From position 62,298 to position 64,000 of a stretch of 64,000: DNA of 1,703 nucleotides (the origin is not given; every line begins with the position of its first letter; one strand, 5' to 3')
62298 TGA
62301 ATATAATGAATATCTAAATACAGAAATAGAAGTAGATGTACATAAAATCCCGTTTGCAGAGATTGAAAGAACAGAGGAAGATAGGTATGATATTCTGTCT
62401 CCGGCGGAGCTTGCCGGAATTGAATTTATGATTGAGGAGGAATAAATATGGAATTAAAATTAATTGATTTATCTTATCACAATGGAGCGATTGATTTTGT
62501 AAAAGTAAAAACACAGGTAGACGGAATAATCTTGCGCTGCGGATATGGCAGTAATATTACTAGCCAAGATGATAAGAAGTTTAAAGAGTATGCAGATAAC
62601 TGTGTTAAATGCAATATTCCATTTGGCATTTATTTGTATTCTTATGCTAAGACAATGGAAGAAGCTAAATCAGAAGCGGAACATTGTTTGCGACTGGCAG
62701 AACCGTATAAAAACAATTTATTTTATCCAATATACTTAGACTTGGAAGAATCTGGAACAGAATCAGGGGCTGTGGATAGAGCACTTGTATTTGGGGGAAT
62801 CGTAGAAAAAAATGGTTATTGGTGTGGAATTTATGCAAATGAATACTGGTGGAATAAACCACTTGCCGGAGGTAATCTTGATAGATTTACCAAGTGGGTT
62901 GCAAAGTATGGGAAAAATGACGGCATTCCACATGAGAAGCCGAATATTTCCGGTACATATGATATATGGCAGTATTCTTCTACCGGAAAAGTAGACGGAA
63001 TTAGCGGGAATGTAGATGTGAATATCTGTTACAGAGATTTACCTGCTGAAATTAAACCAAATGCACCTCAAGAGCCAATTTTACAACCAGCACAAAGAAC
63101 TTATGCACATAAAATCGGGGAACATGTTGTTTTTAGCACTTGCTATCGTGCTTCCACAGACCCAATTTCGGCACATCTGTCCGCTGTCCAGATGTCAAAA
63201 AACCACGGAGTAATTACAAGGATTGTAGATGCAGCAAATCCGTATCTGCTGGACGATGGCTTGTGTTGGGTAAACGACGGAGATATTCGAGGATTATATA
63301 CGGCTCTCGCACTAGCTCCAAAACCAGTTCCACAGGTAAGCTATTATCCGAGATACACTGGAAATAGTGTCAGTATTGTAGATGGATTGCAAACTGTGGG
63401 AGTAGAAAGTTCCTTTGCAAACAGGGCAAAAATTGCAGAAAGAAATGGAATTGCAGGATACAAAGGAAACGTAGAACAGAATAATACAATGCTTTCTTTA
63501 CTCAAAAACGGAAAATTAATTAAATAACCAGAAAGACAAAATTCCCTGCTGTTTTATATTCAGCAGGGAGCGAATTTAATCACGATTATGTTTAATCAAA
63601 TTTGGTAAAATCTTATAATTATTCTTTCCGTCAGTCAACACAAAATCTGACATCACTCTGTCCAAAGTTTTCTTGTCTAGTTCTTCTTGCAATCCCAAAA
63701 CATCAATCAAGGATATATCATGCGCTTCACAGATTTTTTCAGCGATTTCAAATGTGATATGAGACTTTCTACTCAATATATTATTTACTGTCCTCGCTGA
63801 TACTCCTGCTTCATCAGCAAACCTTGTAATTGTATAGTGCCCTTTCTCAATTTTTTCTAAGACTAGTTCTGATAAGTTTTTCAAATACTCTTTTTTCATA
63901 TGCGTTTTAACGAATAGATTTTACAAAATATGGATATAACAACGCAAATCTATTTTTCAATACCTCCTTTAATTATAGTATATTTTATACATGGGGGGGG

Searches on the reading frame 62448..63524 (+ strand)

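Call 11: search_protein_families(library=phrogs, proteins=[window:62448-63524:+], max_evalue=0.00001)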
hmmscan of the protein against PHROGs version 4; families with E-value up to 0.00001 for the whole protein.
window:62448-63524:+ (359 aa): 6 families
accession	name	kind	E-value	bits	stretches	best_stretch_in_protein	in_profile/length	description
phrog_291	-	lysis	2.4e-41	143.1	1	2-287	112-362/509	endolysin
phrog_6219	-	lysis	4.3e-35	122.8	1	4-210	3-202/326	endolysin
phrog_6745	-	lysis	1.8e-23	84.1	1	3-182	4-187/396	endolysin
phrog_2307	-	other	2e-08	35.2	1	306-355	32-81/212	L-alanyl-D-glutamate peptidase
phrog_5115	-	moron, auxiliary metabolic gene and host takeover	2.5e-08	34.5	1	305-356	149-200/283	ferredoxin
phrog_23704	-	unknown function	2e-06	29.2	1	93-194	18-116/134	-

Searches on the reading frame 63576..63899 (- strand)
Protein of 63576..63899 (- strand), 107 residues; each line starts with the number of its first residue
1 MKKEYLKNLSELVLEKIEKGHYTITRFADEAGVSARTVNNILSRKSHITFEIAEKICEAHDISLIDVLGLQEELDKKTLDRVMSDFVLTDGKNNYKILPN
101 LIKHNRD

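Call 87: search_protein_families(library=pfam, proteins=[window:63576-63899:-], max_evalue=0.001)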
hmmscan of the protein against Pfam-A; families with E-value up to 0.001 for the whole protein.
window:63576-63899:- (107 aa): 2 families
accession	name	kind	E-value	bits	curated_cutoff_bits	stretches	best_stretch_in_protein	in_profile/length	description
PF01381.28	HTH_3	-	1.6e-08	34.9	23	1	16-64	4-52/55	Helix-turn-helix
PF13443.12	HTH_26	-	4.4e-06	27.3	22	1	21-72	10-62/63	Cro/C1-type HTH DNA-binding domain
